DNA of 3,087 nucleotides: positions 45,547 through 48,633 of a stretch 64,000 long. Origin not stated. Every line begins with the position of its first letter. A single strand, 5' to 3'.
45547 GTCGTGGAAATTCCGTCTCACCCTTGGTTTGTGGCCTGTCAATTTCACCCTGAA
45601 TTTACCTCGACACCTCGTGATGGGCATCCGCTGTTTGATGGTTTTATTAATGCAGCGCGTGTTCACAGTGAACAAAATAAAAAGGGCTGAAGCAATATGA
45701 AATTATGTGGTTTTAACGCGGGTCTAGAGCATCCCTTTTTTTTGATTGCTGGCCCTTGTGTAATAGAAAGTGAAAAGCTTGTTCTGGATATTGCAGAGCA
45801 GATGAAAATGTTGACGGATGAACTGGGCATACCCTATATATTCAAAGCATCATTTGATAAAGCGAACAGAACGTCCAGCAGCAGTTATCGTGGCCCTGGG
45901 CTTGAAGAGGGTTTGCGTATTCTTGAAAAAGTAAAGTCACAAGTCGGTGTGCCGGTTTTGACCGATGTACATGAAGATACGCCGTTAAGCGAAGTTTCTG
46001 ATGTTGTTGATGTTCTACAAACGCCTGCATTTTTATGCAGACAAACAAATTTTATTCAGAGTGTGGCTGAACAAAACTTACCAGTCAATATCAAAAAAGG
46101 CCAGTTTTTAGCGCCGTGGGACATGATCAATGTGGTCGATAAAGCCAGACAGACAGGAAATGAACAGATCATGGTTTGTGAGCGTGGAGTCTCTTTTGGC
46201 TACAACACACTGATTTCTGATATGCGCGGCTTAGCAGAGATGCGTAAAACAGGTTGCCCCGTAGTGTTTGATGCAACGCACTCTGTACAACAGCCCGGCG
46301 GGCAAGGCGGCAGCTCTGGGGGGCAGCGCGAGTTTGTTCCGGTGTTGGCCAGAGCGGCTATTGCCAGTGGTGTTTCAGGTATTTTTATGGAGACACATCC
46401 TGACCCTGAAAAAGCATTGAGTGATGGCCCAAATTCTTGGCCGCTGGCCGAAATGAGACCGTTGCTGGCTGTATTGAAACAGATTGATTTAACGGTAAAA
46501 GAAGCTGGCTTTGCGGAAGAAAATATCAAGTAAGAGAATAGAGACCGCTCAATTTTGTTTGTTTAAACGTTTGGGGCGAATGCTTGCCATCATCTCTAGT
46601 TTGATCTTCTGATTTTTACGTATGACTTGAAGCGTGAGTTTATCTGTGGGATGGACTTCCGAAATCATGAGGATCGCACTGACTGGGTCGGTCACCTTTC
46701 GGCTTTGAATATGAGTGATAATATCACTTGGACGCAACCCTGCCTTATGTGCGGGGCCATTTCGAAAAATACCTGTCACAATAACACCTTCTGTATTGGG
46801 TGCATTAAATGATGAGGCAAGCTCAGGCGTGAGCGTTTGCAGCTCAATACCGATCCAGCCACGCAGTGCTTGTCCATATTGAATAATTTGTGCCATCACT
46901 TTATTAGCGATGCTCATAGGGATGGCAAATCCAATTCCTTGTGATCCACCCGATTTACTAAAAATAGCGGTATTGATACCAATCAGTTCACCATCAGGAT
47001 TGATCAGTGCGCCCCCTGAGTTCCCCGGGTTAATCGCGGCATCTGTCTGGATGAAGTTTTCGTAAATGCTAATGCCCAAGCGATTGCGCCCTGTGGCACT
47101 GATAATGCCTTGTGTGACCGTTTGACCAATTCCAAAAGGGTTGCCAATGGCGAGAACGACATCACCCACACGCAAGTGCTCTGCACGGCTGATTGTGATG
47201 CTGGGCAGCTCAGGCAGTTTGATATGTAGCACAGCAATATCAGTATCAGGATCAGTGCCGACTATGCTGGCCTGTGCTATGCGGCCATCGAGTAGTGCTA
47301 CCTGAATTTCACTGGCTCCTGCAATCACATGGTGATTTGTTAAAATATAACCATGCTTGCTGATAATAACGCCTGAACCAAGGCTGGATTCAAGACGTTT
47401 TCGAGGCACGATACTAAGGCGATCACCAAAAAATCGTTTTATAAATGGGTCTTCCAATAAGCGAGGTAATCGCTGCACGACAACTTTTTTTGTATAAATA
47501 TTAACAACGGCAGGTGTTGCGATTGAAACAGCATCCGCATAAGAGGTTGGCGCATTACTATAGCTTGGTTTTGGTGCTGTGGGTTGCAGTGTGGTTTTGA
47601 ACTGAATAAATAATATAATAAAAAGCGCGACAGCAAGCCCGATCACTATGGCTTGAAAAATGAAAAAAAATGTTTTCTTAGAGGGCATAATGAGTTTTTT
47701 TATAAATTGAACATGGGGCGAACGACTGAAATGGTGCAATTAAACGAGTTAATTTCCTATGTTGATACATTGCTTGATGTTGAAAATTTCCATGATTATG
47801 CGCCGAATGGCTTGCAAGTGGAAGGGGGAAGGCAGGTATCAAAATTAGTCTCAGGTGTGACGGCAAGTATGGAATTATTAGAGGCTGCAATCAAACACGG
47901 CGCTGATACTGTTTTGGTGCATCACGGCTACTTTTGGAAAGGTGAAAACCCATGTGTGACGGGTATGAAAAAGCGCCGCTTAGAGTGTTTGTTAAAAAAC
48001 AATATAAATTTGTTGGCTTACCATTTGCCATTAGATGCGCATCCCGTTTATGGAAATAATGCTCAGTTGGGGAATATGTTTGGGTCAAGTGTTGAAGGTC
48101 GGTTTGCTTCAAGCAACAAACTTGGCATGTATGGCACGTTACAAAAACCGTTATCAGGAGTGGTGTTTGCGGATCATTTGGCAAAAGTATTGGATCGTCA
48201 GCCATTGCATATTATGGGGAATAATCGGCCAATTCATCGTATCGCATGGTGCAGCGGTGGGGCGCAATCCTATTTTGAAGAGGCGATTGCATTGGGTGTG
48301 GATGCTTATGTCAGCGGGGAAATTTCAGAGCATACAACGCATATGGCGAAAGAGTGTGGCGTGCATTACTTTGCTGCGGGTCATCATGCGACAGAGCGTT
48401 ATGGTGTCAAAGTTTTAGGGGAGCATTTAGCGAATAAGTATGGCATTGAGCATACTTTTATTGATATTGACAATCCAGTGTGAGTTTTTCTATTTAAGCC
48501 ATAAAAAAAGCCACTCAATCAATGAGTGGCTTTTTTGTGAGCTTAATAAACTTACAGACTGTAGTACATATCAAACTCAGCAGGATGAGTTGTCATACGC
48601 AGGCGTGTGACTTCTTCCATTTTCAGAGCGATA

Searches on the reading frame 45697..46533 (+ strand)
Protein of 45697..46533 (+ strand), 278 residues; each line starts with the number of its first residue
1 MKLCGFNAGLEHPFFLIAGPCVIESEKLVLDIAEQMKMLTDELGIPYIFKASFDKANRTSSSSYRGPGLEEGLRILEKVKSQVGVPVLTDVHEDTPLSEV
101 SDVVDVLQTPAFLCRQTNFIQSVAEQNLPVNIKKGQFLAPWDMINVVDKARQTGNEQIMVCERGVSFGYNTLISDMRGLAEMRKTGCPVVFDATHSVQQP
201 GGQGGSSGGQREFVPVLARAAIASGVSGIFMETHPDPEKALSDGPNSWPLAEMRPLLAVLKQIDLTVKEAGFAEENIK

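Call 21: search_protein_families(library=ncbifam, proteins=[window:45697-46533:+], max_evalue=0.001)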
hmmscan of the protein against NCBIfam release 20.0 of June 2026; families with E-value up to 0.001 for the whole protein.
window:45697-46533:+ (278 aa): 8 families
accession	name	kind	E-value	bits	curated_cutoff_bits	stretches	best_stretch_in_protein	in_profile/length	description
NF003543.0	PRK05198.1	equivalog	2.3e-131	436.7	242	1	2-268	6-272/273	3-deoxy-8-phosphooctulonate synthase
TIGR01362.1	KDO8P_synth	equivalog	3.2e-122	406.7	314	1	13-268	2-257/258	3-deoxy-8-phosphooctulonate synthase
NF009109.0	PRK12457.1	equivalog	3.1e-97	325.2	457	1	8-269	11-274/281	3-deoxy-8-phosphooctulonate synthase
NF006421.0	PRK08673.1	subfamily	7.2e-38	130.7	335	1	8-268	90-334/338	3-deoxy-7-phosphoheptulonate synthase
TIGR01361.1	DAHP_synth_Bsub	equivalog_domain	1.8e-34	119.3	267.75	1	14-254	26-251/260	3-deoxy-7-phosphoheptulonate synthase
NF009933.0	PRK13396.1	subfamily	1e-32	113.5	486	1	9-268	97-342/352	3-deoxy-7-phosphoheptulonate synthase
NF009239.0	PRK12595.1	equivalog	4.5e-29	101.6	279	1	15-263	120-353/360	bifunctional 3-deoxy-7-phosphoheptulonate synthase/chorismate mutase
NF041229.1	BagF_FevY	exception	1.7e-27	96.5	700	1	15-262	92-324/340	phospho-2-dehydro-3-deoxyheptonate aldolase BagF/FevY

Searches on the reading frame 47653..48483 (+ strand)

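Call 21: search_protein_families(library=ncbifam, proteins=[window:47653-48483:+], max_evalue=0.001)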
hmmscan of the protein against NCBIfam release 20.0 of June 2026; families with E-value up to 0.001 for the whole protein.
window:47653-48483:+ (276 aa): 2 families
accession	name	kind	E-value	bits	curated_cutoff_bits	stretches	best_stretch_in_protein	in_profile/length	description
NF008064.0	PRK10799.1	equivalog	2.2e-92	309.4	414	1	32-276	5-247/247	type 2 GTP cyclohydrolase I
TIGR00486.1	YbgI_SA1388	equivalog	5.4e-63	213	130.55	1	28-275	1-249/250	Nif3-like dinuclear metal center hexameric protein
